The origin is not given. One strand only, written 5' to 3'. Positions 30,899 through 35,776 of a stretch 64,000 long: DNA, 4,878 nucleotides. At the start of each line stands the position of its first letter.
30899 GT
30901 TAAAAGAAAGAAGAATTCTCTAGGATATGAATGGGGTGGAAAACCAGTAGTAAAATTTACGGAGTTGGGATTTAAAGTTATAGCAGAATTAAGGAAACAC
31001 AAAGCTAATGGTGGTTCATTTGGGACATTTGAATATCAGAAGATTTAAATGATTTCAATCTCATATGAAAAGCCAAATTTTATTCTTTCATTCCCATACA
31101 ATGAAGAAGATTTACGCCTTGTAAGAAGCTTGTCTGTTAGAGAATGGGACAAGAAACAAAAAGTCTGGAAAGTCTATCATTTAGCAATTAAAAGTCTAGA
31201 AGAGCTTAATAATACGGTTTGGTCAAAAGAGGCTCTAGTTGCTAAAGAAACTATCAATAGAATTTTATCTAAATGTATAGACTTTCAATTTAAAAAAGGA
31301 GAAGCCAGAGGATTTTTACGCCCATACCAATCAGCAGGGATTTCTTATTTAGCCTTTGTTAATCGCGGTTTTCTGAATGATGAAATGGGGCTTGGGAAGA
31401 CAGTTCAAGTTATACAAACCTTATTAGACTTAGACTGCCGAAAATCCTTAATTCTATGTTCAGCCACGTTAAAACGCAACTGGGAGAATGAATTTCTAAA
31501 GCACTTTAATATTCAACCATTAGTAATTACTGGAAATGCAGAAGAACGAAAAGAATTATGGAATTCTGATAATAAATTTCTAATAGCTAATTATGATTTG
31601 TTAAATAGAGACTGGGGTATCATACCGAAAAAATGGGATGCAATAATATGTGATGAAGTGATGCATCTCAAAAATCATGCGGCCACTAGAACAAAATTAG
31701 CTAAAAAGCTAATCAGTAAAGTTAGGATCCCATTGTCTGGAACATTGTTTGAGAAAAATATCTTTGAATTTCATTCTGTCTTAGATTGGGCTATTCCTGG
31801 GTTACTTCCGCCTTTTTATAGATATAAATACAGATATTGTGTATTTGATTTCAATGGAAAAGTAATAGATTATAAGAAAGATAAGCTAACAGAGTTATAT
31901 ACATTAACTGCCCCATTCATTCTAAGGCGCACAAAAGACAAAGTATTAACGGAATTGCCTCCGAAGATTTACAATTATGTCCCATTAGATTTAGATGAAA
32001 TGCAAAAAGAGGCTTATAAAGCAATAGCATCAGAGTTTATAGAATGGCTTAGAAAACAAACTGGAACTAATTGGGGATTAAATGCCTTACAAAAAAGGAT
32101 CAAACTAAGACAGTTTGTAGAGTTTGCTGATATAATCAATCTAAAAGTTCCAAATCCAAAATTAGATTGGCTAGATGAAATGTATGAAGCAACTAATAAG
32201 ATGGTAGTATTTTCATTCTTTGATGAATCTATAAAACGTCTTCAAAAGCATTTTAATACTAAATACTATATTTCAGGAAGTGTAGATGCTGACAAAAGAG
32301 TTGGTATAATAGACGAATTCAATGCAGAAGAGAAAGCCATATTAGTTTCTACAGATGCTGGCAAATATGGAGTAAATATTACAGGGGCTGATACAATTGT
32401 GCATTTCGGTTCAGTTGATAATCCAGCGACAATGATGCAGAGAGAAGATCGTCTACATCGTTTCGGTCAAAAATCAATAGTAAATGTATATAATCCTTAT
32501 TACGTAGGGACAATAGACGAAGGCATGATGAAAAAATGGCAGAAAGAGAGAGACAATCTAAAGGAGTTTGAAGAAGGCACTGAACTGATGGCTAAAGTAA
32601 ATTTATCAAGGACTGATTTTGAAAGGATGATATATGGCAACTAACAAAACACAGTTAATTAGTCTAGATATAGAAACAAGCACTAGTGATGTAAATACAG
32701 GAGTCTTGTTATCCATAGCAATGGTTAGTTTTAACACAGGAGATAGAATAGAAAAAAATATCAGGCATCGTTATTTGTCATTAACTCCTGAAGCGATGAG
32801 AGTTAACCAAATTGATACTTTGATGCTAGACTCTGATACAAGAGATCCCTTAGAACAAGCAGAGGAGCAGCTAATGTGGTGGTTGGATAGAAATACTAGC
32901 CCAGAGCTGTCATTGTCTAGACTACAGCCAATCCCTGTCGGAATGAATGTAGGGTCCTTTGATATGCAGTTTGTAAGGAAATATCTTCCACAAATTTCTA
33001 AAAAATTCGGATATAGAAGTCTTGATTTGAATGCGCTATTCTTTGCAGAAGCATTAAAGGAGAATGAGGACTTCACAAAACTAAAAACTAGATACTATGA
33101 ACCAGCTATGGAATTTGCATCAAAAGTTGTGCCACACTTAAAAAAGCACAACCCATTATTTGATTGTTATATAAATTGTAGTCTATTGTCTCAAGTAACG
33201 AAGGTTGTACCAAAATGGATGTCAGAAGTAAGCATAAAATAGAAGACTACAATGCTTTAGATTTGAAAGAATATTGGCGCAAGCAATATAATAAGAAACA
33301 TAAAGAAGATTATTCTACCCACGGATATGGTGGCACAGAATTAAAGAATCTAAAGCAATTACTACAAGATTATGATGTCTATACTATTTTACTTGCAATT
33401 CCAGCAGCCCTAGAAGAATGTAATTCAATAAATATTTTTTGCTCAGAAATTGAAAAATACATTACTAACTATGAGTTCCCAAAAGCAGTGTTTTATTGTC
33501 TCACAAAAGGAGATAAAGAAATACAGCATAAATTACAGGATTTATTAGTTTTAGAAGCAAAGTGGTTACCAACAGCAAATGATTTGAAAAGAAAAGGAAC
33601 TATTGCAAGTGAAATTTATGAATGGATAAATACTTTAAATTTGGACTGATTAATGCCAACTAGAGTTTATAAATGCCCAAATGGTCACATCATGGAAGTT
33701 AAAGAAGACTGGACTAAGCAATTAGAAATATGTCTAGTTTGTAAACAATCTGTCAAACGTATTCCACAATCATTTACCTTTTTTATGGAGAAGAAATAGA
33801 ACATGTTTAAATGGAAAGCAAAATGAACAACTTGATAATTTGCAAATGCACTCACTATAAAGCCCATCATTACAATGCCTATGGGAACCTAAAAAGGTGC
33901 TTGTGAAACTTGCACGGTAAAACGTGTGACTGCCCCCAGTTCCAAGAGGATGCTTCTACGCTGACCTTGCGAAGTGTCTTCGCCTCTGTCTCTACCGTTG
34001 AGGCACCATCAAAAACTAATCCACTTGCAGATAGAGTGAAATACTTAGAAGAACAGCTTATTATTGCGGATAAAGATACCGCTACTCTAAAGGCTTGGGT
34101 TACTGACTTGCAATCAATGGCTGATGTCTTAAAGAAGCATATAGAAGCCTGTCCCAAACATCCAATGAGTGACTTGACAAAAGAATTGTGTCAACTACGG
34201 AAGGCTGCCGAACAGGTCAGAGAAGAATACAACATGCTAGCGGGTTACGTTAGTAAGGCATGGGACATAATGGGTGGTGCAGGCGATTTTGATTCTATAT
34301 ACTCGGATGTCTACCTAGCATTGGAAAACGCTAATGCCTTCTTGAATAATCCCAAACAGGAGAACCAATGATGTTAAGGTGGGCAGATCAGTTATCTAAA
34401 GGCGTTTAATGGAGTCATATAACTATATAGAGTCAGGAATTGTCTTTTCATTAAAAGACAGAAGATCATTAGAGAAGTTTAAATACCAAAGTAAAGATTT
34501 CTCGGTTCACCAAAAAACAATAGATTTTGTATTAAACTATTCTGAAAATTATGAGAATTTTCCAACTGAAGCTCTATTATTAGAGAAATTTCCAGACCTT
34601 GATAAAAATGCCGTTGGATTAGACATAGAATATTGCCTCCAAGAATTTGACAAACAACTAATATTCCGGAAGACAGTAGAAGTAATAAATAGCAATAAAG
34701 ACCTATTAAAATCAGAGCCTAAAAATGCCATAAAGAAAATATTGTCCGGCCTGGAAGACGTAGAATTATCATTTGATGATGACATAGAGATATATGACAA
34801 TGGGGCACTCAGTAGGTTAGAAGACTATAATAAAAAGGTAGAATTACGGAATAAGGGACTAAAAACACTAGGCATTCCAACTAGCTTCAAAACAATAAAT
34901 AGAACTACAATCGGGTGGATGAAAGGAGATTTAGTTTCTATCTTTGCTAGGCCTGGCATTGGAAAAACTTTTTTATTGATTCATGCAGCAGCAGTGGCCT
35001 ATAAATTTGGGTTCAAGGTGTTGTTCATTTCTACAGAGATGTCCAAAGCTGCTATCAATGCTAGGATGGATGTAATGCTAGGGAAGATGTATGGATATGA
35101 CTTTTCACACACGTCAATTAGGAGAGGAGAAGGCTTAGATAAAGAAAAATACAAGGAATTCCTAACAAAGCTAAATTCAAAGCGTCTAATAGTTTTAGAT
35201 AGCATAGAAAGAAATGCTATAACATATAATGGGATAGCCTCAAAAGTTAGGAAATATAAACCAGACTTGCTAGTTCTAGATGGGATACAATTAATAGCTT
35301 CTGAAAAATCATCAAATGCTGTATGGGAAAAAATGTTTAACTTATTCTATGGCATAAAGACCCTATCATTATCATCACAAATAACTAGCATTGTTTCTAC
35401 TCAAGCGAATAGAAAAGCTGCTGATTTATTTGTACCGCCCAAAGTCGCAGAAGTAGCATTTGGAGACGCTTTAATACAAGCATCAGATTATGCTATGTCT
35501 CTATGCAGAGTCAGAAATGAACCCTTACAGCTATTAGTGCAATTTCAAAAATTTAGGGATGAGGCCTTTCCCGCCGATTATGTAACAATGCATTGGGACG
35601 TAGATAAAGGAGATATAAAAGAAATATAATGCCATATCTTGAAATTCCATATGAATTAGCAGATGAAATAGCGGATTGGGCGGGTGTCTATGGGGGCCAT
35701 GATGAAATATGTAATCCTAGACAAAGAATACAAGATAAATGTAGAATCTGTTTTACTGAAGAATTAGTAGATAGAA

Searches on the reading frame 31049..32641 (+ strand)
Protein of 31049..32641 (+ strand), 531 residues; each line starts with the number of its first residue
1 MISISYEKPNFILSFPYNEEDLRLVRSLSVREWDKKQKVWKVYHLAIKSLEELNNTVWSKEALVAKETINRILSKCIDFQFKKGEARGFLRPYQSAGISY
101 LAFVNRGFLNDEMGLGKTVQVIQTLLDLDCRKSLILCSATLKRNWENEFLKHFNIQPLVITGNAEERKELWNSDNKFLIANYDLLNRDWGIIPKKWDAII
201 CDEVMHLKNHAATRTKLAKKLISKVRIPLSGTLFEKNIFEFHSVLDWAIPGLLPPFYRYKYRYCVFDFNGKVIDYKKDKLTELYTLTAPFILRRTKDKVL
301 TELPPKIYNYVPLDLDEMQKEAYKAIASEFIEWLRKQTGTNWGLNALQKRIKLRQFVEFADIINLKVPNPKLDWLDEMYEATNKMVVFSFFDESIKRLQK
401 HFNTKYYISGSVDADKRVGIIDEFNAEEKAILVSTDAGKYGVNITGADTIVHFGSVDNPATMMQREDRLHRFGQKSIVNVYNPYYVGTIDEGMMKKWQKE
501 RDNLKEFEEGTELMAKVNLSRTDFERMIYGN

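Call 23: search_protein_families(library=pfam, proteins=[window:31049-32641:+], max_evalue=0.01)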
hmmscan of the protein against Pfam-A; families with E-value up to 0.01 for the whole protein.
window:31049-32641:+ (531 aa): 3 families
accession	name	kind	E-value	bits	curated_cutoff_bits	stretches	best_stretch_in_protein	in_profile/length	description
PF00176.29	SNF2-rel_dom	-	7.5e-36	124.1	24.9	1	105-355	18-283/290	SNF2-related domain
PF00271.37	Helicase_C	-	1.7e-18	67.3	23.5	1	371-473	2-110/110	Helicase conserved C-terminal domain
PF04851.21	ResIII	-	1.5e-07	31.9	22.5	1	91-233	5-162/164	Type III restriction enzyme, res subunit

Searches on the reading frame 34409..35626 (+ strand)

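Call 23: search_protein_families(library=pfam, proteins=[window:34409-35626:+], max_evalue=0.01)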
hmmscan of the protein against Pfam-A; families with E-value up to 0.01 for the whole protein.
window:34409-35626:+ (406 aa): 3 families
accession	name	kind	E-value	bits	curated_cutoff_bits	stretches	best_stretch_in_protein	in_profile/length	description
PF03796.21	DnaB_C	-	2.6e-20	73.3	27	1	155-363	1-209/255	DnaB-like helicase C terminal domain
PF13481.12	AAA_25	-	5.6e-09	36.3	27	1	159-303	18-161/195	AAA domain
PF06745.19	ATPase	-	8.5e-07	29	26.6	1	168-334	14-169/231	KaiC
